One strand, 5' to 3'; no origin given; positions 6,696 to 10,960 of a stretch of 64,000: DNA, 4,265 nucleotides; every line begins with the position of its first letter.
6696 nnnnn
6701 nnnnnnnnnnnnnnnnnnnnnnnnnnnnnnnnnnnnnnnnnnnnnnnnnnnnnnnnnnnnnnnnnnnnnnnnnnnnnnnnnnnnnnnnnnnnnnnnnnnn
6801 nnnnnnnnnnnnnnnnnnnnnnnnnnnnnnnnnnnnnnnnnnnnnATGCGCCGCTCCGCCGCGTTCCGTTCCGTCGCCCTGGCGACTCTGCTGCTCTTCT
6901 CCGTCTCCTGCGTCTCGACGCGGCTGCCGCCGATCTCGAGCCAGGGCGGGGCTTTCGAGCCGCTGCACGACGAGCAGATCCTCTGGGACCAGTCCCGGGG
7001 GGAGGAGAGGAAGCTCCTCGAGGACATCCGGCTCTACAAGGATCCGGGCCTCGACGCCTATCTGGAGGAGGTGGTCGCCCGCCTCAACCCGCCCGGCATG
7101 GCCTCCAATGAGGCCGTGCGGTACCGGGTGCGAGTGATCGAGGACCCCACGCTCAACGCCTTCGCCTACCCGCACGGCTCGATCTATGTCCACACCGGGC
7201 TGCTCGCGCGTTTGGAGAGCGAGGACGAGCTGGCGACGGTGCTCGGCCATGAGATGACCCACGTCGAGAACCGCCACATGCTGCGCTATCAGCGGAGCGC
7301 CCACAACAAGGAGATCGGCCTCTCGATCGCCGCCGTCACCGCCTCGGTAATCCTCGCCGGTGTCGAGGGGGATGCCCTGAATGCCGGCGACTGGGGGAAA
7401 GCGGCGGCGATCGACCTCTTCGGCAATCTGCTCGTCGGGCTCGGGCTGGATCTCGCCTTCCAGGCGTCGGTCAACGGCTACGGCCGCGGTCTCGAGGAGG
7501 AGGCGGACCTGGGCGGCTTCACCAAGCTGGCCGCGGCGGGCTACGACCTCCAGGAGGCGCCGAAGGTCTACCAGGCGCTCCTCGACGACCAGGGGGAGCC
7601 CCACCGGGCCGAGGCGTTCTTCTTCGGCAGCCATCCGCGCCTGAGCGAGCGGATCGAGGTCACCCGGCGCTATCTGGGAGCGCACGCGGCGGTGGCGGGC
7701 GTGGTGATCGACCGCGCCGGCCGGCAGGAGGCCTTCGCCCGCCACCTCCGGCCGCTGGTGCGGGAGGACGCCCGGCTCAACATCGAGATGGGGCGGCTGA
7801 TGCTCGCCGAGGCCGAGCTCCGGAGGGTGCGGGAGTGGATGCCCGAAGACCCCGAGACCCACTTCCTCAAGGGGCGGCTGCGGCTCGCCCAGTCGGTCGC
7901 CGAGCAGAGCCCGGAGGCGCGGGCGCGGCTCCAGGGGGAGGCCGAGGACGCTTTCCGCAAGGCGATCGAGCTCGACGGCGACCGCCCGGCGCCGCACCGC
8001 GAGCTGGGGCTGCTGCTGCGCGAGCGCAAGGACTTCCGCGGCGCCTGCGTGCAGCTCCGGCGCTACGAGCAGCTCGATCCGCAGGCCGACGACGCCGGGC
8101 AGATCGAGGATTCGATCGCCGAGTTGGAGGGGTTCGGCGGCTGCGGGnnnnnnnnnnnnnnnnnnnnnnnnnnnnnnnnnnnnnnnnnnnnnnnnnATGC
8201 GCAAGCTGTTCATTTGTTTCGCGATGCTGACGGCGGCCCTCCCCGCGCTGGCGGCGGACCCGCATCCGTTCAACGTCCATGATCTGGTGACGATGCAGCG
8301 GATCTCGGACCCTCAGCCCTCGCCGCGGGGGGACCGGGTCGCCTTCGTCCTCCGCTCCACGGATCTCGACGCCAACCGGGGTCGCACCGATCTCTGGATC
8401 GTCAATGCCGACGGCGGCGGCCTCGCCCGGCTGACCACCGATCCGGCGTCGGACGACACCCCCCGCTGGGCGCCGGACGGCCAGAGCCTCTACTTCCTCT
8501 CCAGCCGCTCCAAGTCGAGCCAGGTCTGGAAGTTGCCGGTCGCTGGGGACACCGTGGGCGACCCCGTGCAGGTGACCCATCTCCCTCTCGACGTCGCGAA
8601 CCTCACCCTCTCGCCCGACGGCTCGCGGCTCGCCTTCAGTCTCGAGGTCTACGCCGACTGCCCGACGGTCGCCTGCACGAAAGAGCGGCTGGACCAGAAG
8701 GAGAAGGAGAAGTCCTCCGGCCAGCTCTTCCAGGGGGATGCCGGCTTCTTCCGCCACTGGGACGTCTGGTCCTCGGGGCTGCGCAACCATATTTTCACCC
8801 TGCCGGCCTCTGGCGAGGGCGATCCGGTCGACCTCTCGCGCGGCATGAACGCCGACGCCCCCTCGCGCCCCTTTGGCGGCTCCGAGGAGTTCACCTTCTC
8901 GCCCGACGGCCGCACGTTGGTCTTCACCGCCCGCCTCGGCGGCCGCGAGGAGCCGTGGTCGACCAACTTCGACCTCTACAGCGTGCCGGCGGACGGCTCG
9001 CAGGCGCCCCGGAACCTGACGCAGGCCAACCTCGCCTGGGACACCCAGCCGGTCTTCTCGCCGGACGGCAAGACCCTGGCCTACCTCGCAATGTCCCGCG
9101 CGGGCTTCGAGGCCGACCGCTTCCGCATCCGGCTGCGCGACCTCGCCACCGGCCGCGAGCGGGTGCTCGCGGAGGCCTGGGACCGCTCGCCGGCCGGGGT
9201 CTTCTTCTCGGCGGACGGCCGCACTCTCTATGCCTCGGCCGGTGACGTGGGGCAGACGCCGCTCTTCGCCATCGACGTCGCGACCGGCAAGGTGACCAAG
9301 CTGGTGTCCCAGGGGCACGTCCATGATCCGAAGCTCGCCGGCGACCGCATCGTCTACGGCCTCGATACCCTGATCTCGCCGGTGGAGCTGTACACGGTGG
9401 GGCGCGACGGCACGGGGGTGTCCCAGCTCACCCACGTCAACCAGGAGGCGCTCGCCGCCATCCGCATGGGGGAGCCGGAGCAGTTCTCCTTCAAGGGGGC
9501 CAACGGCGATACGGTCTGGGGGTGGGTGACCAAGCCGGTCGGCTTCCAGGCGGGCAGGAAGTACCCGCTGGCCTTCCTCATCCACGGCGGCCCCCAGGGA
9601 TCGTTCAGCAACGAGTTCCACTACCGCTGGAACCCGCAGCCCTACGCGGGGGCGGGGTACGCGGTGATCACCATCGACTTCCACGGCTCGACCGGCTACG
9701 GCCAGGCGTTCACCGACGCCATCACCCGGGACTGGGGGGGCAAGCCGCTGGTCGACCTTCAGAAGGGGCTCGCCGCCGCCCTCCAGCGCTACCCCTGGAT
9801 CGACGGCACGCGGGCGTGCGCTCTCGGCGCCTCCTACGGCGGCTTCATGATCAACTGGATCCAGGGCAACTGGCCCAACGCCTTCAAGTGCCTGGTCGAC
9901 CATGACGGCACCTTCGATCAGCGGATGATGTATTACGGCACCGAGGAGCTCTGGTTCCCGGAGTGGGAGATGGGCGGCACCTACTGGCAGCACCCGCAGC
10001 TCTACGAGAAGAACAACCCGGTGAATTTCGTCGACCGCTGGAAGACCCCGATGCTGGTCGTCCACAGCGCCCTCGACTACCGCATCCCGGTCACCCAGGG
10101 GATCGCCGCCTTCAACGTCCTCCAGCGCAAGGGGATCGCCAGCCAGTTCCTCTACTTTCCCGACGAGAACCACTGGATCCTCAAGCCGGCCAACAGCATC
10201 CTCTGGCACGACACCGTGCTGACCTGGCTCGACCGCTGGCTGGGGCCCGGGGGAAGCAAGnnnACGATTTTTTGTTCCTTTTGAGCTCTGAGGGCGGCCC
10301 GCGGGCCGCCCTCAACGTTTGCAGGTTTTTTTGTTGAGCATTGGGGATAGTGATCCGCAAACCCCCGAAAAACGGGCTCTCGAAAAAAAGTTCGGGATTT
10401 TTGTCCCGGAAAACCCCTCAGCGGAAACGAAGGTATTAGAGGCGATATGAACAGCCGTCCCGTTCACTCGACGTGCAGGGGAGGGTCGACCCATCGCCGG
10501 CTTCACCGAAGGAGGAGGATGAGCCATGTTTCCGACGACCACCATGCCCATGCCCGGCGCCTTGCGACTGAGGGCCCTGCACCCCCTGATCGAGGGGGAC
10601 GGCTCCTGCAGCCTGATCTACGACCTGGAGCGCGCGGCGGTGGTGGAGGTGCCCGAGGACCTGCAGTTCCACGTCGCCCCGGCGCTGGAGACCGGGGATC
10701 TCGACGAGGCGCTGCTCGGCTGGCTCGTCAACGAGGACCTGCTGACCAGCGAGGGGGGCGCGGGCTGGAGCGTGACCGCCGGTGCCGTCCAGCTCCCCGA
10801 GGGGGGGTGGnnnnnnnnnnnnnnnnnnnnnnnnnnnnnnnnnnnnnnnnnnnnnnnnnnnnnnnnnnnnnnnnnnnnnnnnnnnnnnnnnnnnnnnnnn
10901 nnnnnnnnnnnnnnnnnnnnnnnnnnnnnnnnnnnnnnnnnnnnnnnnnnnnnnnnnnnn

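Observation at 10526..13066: Operon of a SPASM/twitch-like Cys-cluster protein lacking the radical-SAM motif, a SAM methyltransferase and a small polytopic membrane protein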

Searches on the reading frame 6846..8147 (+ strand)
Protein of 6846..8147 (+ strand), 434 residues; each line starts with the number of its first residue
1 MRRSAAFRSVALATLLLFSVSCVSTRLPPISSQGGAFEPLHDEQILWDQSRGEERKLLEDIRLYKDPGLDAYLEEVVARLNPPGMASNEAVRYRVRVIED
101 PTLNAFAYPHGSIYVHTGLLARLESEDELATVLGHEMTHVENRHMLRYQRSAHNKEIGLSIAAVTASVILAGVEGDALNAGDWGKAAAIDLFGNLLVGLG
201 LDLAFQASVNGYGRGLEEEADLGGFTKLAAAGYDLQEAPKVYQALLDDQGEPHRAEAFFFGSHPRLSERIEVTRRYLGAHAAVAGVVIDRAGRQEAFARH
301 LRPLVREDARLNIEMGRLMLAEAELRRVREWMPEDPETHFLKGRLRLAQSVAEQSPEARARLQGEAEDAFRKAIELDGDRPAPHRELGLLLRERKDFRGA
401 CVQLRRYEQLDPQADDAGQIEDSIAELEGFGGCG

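Call 21: search_protein_families(library=pfam, proteins=[window:6846-8147:+], max_evalue=0.001)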
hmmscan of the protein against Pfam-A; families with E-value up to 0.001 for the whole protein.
window:6846-8147:+ (434 aa): 1 family
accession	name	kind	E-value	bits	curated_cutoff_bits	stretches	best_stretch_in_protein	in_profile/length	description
PF01435.24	Peptidase_M48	-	1.5e-27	97.1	20.3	1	70-272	4-181/186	Peptidase family M48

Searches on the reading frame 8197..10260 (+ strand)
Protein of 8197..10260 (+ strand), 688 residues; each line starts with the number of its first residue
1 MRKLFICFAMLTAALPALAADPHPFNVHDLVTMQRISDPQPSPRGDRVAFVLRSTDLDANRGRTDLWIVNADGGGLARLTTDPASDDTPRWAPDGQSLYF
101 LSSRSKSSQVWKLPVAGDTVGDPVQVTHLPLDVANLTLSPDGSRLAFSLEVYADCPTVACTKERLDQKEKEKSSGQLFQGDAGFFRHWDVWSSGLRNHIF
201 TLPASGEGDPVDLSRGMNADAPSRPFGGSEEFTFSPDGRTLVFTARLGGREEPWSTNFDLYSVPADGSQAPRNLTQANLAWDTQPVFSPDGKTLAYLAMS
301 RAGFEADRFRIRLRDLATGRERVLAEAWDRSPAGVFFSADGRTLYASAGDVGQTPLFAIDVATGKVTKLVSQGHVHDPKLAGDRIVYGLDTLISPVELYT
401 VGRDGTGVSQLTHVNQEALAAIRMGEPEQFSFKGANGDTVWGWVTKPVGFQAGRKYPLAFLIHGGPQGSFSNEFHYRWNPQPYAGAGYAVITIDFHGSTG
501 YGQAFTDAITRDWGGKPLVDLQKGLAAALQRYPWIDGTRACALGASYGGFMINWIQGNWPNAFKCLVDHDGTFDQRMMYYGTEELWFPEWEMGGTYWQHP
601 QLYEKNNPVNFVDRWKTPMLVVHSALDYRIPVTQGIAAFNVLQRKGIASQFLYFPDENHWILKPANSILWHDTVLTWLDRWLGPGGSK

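Call 21: search_protein_families(library=pfam, proteins=[window:8197-10260:+], max_evalue=0.001)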
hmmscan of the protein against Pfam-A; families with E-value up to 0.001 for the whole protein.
window:8197-10260:+ (688 aa): 4 families
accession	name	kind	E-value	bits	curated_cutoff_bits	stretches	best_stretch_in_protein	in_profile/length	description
PF00326.27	Peptidase_S9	-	1e-59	202.1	22.6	1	475-683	2-211/213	Prolyl oligopeptidase family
PF07676.18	PD40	-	1.1e-25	89.4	20.9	2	78-111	3-37/38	WD40-like Beta Propeller Repeat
PF20434.5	BD-FAE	-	5.4e-07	29.8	26.8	1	564-637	134-210/215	BD-FAE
PF02129.25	Peptidase_S15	-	7.3e-05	23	23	0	478-584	41-142/262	X-Pro dipeptidyl-peptidase (S15 family)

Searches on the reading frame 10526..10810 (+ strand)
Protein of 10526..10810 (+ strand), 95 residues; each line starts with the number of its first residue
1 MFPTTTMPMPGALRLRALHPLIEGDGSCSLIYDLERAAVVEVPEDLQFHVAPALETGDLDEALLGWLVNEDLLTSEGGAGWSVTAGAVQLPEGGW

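Call 44: search_protein_families(library=pfam, proteins=[window:10526-10810:+], max_evalue=10)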
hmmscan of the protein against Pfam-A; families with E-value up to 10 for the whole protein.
window:10526-10810:+ (95 aa): 1 family
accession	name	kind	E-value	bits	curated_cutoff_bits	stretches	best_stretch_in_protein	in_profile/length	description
PF22421.1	SYY_C-terminal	-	0.37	11.1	27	1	48-90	6-48/83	Tyrosine--tRNA ligase SYY-like C-terminal domain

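Call 61: search_solved_structures(query=A6, max_evalue=10, show_alignments=3)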
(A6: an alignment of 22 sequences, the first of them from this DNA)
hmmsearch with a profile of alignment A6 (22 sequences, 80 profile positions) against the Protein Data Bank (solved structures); distinct sequences matched with E-value up to 10: 0.
